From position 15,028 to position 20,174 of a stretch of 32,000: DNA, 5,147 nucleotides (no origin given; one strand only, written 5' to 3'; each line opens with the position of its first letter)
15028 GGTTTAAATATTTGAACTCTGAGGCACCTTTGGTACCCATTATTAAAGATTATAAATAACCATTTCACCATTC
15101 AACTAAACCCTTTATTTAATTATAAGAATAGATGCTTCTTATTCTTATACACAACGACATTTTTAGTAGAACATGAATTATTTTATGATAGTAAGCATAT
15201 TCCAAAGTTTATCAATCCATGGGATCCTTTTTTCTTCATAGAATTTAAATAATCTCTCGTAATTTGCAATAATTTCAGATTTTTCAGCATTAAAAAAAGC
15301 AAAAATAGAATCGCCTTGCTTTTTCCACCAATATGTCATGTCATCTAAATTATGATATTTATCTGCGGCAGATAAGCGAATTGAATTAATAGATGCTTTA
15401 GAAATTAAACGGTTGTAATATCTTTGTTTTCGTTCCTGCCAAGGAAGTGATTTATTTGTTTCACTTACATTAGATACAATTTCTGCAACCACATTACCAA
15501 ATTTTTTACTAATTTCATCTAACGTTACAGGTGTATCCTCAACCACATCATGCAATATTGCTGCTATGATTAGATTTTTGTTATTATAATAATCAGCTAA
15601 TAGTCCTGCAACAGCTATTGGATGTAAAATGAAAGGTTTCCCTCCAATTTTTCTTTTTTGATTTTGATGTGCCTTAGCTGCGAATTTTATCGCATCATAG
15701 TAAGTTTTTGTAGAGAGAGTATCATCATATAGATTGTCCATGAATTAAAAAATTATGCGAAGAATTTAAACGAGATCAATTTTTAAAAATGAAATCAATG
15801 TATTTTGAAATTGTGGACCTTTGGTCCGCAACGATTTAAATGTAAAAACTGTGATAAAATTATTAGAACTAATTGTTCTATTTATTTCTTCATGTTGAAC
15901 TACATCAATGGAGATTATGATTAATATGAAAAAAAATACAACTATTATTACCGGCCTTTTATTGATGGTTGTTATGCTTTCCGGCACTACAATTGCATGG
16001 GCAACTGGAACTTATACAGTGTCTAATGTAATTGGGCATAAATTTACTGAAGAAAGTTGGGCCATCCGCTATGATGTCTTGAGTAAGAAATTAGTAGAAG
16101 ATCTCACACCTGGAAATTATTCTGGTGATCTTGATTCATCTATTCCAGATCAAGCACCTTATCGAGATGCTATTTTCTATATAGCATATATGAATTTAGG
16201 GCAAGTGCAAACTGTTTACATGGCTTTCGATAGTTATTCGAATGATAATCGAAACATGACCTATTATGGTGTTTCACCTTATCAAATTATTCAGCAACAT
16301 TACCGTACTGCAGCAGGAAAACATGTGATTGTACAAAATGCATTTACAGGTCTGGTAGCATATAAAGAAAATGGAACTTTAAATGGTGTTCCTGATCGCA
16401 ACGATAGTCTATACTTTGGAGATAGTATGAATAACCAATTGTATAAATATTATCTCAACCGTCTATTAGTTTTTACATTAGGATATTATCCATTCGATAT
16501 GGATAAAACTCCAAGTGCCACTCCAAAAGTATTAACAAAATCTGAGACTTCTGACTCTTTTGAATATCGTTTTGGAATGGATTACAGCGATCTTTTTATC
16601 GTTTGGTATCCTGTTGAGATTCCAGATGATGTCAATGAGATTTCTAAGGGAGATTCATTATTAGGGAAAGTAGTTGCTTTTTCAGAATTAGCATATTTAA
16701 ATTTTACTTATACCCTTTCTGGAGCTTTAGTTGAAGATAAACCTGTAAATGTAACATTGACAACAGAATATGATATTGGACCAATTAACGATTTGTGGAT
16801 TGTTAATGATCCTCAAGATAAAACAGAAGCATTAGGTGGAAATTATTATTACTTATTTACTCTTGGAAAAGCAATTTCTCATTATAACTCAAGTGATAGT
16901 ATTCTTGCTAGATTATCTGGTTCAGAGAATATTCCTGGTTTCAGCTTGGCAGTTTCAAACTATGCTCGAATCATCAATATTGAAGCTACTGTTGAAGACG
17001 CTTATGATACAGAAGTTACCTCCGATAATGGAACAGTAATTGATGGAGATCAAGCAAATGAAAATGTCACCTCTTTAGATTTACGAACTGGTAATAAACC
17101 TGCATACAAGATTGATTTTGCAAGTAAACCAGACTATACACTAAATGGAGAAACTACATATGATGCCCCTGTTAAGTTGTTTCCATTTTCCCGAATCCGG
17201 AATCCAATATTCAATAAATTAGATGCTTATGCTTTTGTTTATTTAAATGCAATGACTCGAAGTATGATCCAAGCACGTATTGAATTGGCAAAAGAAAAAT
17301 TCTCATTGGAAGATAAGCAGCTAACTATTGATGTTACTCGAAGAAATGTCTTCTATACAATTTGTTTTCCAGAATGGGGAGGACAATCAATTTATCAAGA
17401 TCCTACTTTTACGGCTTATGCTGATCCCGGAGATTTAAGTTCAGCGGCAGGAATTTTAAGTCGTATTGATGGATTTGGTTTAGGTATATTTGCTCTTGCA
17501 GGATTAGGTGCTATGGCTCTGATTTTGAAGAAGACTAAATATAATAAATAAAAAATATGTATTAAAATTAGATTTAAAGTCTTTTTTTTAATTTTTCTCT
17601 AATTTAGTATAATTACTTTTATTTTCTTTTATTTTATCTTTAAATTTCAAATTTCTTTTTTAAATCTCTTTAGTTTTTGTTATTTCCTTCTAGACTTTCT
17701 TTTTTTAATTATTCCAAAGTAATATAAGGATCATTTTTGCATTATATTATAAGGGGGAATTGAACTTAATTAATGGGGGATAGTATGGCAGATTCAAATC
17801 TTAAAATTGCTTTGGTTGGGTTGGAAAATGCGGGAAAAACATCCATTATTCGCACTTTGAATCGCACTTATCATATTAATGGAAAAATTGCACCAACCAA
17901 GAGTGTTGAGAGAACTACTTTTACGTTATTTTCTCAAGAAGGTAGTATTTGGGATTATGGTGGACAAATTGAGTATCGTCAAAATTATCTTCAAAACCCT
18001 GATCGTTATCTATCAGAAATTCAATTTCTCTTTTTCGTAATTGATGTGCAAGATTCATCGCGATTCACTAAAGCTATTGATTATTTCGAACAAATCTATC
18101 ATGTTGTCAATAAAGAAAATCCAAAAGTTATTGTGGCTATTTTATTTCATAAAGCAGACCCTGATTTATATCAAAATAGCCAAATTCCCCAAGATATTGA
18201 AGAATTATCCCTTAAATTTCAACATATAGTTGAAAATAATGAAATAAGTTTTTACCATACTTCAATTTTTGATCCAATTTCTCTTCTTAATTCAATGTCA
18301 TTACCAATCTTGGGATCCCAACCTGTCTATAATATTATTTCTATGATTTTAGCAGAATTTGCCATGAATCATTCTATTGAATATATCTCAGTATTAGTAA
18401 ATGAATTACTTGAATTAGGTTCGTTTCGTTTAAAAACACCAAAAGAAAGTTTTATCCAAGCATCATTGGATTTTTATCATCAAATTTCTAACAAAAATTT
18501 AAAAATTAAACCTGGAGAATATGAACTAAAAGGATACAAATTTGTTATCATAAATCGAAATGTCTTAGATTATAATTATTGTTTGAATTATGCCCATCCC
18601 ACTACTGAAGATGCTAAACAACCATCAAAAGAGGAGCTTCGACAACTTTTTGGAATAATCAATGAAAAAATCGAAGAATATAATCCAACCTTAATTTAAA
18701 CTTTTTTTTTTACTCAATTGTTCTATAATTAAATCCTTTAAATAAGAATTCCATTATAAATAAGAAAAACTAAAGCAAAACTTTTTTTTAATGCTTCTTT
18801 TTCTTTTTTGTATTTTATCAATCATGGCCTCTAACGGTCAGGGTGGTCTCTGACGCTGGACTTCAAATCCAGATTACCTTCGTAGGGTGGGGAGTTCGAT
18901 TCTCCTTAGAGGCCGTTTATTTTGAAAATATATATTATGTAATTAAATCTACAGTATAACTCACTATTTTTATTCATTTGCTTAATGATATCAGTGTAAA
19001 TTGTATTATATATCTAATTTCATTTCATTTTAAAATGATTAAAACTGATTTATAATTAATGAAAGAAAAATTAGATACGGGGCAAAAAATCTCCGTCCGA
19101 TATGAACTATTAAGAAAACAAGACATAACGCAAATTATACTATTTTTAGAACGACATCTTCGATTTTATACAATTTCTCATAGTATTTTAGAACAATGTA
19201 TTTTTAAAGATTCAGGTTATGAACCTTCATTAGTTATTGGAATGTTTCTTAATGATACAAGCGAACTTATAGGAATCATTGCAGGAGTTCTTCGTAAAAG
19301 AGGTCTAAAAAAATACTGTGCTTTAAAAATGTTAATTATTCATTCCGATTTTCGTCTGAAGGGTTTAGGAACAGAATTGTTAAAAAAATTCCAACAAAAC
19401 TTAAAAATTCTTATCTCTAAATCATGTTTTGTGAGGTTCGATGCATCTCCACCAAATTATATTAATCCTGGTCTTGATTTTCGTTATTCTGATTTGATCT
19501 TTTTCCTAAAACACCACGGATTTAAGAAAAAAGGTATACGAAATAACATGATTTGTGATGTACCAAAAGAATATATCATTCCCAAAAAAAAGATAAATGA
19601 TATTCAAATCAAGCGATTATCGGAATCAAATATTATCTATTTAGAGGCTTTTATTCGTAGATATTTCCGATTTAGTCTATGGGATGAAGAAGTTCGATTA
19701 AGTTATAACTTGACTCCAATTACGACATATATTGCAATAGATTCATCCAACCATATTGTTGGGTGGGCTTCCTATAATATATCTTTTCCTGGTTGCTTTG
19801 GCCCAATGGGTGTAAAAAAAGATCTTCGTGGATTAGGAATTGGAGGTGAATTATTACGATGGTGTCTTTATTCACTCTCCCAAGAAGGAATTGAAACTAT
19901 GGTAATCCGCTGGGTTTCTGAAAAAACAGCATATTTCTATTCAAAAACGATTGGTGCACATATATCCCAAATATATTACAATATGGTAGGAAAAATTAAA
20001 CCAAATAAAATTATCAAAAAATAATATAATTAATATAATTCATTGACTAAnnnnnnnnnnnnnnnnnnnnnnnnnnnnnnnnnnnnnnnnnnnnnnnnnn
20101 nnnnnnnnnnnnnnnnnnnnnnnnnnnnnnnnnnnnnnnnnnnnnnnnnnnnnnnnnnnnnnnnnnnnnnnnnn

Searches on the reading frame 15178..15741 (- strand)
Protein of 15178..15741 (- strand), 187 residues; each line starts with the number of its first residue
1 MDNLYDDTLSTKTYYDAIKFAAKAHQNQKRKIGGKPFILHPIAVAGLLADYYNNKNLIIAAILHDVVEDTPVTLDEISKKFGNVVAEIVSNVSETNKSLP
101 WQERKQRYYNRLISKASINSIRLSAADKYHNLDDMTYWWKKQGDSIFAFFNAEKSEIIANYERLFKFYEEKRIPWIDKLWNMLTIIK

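Call 18: search_protein_families(library=pfam, proteins=[window:15178-15741:-])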
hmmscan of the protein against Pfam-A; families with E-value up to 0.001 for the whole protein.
window:15178-15741:- (187 aa): 2 families
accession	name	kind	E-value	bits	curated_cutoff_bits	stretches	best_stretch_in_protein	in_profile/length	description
PF13328.12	HD_4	-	1.7e-17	64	27.2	1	17-135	1-127/156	HD domain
PF01966.28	HD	-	2.5e-07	31.4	22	1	40-131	4-115/116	HD domain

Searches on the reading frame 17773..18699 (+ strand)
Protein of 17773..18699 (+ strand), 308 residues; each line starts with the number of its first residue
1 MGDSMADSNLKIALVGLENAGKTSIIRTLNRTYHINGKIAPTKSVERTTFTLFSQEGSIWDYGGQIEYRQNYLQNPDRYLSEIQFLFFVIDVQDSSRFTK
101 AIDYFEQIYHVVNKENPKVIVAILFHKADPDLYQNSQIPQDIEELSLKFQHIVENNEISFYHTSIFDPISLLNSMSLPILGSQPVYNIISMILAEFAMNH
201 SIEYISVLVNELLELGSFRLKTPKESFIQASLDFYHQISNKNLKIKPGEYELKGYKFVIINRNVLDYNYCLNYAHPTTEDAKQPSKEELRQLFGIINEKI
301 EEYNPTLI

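Call 18: search_protein_families(library=pfam, proteins=[window:17773-18699:+])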
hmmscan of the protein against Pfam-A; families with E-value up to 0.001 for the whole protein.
window:17773-18699:+ (308 aa): 6 families
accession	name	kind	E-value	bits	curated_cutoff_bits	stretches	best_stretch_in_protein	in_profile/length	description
PF04670.18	Gtr1_RagA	-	1.2e-21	77.7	22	1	11-205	1-199/232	Gtr1/RagA G protein conserved region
PF00025.27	Arf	-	5.6e-16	58.9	22.3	1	7-148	12-146/174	ADP-ribosylation factor family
PF01926.29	MMR_HSR1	-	3.6e-07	30.7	21.9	1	11-121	1-109/113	50S ribosome-binding GTPase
PF08477.19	Roc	-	1.1e-06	29.3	27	1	11-122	1-115/119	Ras of Complex, Roc, domain of DAPkinase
PF00071.28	Ras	-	1.6e-06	28.3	21.6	1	11-139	1-123/162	Ras family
PF09439.16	SRPRB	-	2.1e-06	27.7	25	1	11-132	5-123/178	Signal recognition particle receptor beta subunit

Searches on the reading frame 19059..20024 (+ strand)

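Call 18: search_protein_families(library=pfam, proteins=[window:19059-20024:+])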
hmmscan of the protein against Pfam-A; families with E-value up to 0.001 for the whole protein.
window:19059-20024:+ (321 aa): 4 families
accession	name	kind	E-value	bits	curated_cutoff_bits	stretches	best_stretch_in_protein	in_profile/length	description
PF00583.31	Acetyltransf_1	-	1.1e-12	48.7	20.7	2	212-283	21-98/116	Acetyltransferase (GNAT) family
PF13508.13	Acetyltransf_7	-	2.4e-12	47.5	27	1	223-296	5-79/84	Acetyltransferase (GNAT) domain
PF13673.13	Acetyltransf_10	-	2e-07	31.5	23.6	0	64-116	36-81/128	Acetyltransferase (GNAT) domain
PF08445.16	FR47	-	5.1e-05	23.6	22.1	0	60-115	2-50/86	FR47-like protein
